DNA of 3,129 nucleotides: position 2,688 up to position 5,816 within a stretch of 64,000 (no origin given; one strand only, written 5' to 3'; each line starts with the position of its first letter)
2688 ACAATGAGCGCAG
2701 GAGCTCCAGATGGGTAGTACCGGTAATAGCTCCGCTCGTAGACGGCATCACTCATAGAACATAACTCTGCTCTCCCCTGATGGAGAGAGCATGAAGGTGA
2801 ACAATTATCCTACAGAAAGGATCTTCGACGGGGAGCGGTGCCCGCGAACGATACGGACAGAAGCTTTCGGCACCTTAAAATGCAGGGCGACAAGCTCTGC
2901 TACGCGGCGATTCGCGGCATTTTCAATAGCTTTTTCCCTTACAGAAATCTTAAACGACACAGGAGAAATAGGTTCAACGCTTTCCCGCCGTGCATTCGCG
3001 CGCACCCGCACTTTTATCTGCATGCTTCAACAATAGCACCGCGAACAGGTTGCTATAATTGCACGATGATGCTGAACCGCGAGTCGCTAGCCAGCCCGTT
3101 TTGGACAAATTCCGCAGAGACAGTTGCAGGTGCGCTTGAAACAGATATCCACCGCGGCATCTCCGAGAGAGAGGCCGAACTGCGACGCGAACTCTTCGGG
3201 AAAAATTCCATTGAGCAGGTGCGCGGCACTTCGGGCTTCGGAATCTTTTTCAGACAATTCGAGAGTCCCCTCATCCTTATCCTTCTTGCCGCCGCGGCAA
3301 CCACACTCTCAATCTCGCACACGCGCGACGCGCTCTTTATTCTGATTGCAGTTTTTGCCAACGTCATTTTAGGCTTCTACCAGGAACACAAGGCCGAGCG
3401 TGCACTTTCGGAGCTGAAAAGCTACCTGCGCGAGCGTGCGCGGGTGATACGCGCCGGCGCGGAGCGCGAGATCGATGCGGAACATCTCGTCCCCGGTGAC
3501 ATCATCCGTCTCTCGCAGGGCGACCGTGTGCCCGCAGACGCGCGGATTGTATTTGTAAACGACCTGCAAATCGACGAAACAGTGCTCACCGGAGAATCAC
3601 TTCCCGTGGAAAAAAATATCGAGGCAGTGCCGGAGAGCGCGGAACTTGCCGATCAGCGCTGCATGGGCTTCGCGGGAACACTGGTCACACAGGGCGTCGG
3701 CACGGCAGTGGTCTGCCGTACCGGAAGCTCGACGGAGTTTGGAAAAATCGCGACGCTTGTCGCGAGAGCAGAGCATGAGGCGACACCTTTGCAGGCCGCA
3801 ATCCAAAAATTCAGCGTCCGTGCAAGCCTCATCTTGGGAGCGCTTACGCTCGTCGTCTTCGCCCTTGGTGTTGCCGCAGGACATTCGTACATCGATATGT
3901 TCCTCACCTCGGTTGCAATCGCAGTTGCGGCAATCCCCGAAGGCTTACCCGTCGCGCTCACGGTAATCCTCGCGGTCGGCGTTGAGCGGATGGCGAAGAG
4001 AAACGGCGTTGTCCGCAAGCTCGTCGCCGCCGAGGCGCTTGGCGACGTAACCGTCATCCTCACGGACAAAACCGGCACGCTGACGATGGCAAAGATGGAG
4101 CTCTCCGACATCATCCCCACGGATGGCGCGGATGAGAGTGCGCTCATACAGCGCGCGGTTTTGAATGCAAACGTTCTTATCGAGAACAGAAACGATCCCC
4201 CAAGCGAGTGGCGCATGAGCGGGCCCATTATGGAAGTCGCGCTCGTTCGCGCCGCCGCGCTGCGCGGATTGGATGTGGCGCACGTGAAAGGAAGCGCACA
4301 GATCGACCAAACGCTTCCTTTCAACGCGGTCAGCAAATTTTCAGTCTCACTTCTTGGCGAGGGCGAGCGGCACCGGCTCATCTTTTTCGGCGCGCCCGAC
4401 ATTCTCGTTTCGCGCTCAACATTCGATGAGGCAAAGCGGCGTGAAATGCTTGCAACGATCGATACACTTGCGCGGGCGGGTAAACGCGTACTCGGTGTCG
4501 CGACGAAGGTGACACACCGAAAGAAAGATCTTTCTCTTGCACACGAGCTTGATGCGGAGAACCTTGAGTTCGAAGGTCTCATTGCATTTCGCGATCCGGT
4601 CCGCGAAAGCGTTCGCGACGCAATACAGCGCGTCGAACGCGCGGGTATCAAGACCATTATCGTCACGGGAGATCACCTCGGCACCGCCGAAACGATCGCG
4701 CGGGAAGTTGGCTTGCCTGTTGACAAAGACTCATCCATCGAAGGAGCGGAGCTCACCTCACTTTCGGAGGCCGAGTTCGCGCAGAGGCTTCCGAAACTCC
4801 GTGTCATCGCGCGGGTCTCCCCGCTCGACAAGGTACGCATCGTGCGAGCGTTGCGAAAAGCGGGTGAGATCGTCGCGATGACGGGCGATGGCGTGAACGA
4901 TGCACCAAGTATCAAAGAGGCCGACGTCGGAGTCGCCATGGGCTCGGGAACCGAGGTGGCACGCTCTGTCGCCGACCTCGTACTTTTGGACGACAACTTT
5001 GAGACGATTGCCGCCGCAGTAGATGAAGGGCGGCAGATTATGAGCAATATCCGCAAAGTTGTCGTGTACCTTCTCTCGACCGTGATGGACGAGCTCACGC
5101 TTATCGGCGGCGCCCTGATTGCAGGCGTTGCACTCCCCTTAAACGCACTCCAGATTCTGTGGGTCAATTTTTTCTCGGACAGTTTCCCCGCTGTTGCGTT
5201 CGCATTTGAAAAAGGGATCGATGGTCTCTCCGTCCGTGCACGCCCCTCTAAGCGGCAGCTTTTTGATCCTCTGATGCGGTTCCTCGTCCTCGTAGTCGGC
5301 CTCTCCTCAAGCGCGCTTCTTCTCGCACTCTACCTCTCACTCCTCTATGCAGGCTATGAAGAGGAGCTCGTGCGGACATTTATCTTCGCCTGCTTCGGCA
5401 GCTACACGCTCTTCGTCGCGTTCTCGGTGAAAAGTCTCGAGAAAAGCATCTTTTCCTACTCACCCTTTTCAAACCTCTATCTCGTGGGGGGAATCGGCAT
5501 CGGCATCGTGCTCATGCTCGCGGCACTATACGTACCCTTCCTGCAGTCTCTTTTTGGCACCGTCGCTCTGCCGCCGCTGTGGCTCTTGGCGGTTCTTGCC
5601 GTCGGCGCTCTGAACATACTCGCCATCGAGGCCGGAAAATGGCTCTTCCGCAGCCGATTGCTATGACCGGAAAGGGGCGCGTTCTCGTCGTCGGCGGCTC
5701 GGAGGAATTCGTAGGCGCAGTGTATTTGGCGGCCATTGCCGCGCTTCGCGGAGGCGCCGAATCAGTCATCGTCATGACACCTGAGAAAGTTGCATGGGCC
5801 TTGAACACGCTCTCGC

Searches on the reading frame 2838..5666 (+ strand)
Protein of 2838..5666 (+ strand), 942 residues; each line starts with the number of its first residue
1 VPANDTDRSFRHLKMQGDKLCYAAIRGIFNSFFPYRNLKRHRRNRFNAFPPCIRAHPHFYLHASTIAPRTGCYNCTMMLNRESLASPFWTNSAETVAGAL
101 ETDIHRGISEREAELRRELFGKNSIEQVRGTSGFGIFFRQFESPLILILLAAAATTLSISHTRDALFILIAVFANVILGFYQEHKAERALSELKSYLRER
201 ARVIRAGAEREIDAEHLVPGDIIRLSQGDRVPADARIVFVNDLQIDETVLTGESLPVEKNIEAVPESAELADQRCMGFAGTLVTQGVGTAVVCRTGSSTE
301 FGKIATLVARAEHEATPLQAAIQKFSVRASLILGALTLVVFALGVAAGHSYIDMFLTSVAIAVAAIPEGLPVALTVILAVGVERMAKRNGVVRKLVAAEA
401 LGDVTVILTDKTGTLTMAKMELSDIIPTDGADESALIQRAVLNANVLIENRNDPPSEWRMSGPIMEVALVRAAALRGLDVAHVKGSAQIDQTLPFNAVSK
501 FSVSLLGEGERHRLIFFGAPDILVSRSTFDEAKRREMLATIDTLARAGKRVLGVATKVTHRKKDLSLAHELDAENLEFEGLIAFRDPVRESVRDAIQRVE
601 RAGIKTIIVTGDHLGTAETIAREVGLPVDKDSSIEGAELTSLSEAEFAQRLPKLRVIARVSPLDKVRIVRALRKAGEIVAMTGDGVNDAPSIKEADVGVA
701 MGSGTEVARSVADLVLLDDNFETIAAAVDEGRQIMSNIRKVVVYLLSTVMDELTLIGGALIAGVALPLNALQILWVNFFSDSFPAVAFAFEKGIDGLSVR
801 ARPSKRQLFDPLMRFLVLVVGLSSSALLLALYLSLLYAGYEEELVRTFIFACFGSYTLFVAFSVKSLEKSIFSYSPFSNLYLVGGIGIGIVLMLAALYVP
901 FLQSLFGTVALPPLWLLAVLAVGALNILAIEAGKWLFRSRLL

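Call 42: search_protein_families(library=pfam, proteins=[window:2838-5666:+], max_evalue=0.001)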
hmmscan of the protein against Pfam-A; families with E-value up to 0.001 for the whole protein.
window:2838-5666:+ (942 aa): 6 families
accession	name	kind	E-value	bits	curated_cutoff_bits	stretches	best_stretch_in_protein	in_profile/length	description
PF00122.25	E1-E2_ATPase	-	4e-53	180.1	28.1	1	197-388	3-181/181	E1-E2 ATPase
PF00689.26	Cation_ATPase_C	-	7.8e-36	123.9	27.3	1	766-936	2-175/175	Cation transporting ATPase, C-terminus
PF00702.32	Hydrolase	-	3e-18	67.3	26.4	1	405-696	2-191/191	haloacid dehalogenase-like hydrolase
PF00690.31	Cation_ATPase_N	-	1e-17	64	20.4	1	89-154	2-67/69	Cation transporter/ATPase, N-terminus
PF13246.12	Cation_ATPase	-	2.8e-09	37.3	21.7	1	443-528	4-89/91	Cation transport ATPase (P-type)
PF08282.18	Hydrolase_3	-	2.8e-08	34.2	20.9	1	676-726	203-253/255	haloacid dehalogenase-like hydrolase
